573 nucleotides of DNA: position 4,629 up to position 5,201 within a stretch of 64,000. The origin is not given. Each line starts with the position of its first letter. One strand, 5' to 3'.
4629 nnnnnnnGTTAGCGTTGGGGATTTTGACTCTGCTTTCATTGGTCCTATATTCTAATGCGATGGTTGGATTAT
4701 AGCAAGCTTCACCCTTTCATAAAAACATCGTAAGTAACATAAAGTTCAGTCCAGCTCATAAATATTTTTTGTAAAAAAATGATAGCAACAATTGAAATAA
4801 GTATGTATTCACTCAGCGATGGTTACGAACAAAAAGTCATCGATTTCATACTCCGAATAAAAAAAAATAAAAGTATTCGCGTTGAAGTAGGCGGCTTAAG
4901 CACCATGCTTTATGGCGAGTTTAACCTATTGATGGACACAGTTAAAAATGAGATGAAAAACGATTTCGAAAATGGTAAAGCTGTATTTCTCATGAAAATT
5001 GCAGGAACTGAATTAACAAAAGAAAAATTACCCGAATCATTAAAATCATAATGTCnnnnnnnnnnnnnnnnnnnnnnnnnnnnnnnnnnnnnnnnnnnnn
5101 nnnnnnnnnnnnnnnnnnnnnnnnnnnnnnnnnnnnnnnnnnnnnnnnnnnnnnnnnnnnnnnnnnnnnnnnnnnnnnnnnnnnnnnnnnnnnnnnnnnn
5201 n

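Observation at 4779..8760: T9SS-secreted PGRP/amidase_2-type peptidoglycan amidase preceded by YkoF-like and Cys-less thioredoxin-like lipoprotein genes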

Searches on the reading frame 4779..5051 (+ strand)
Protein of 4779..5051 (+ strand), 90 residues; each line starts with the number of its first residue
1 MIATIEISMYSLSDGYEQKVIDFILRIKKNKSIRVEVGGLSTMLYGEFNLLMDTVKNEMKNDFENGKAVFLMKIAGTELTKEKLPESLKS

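Call 3: search_protein_families(library=pfam, proteins=[window:4779-5051:+], max_evalue=0.01)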
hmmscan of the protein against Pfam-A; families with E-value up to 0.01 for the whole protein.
window:4779-5051:+ (90 aa): 0 families

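Call 4: search_protein_families(library=ncbifam, proteins=[window:4779-5051:+], max_evalue=0.01)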
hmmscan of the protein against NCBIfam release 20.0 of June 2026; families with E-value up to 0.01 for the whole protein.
window:4779-5051:+ (90 aa): 0 families

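Call 5: search_protein_families(library=pfam, proteins=[window:4779-5051:+], max_evalue=10)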
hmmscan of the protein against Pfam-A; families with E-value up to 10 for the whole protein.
window:4779-5051:+ (90 aa): 1 family
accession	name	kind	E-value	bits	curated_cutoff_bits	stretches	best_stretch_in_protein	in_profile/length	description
PF01910.22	Thiamine_BP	-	0.025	14.9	24.9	1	18-66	16-64/92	Thiamine-binding protein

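Call 20: find_homologous_proteins(query=window:4779-5051:+, max_evalue=0.001)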
Query window:4779-5051:+ (90 aa): 130 proteins with E <= 0.001 among 132 candidates; the best 120 are listed.
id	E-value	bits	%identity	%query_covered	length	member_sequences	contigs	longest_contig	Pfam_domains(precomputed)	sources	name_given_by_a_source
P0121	7.3e-49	180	99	100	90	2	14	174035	-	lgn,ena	-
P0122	1.4e-48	180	98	100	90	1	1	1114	-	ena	-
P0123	3.2e-48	178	98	100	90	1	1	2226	-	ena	-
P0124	4.5e-48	178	98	100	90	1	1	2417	-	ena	-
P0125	7.7e-48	177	98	100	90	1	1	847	-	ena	-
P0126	2.5e-43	163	88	100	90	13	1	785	-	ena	-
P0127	7.8e-41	155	84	99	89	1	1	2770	-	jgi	jgi:uncharacterized protein YqgV (UPF0045/DUF77 family)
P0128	1.2e-40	154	83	100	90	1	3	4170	-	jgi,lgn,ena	jgi:uncharacterized protein YqgV (UPF0045/DUF77 family)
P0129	1.8e-39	151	81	100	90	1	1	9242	-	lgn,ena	-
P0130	2.5e-39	150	81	100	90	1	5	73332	-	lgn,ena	-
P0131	4.7e-39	149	81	100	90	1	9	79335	-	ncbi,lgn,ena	-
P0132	5.3e-39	149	81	99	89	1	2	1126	-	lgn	-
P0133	8.9e-39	148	81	99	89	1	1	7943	-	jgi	-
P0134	9.7e-39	148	79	99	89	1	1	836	-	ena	-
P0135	1.7e-38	148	81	99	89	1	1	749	-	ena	-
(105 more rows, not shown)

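Call 74: search_solved_structures(query=A8, max_evalue=10, show_alignments=2)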
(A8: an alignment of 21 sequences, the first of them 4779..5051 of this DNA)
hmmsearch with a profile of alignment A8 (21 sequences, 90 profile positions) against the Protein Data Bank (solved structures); distinct sequences matched with E-value up to 10: 12.
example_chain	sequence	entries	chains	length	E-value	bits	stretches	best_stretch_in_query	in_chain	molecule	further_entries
2ibo_A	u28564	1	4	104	6.6e-05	26.2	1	1-79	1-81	Hypothetical protein SP2199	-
1yqh_A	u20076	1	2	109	0.00042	23.6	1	19-68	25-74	IG hypothetical 16092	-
2eky_A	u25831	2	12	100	0.028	17.7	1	19-77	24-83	UPF0045 protein MJ1052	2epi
1lxn_A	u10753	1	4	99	0.09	16.1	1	24-68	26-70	HYPOTHETICAL PROTEIN MTH1187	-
1vk8_A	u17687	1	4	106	0.3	14.4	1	11-74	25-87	hypothetical protein TM0486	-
6gjq_A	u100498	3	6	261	0.63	13.4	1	3-69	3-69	Cystic fibrosis transmembrane conductance regulator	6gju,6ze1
6t8m_A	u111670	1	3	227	0.8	13.1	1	5-66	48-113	Prolyl 4-hydroxylase subunit alpha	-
3t4e_A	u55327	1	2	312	0.8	13.1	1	6-43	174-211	Quinate/shikimate dehydrogenase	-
2bbt_A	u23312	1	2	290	1.3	12.4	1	4-69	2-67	Cystic fibrosis transmembrane conductance regulator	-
1npd_A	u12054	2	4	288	1.5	12.2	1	6-47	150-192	HYPOTHETICAL SHIKIMATE 5-DEHYDROGENASE-LIKE PROTEIN YDIB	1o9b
6wng_A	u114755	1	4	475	1.6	12.1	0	26-88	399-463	Aspartate ammonia-lyase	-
1vi2_A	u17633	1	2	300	1.6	12.1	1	6-43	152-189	Shikimate 5-dehydrogenase 2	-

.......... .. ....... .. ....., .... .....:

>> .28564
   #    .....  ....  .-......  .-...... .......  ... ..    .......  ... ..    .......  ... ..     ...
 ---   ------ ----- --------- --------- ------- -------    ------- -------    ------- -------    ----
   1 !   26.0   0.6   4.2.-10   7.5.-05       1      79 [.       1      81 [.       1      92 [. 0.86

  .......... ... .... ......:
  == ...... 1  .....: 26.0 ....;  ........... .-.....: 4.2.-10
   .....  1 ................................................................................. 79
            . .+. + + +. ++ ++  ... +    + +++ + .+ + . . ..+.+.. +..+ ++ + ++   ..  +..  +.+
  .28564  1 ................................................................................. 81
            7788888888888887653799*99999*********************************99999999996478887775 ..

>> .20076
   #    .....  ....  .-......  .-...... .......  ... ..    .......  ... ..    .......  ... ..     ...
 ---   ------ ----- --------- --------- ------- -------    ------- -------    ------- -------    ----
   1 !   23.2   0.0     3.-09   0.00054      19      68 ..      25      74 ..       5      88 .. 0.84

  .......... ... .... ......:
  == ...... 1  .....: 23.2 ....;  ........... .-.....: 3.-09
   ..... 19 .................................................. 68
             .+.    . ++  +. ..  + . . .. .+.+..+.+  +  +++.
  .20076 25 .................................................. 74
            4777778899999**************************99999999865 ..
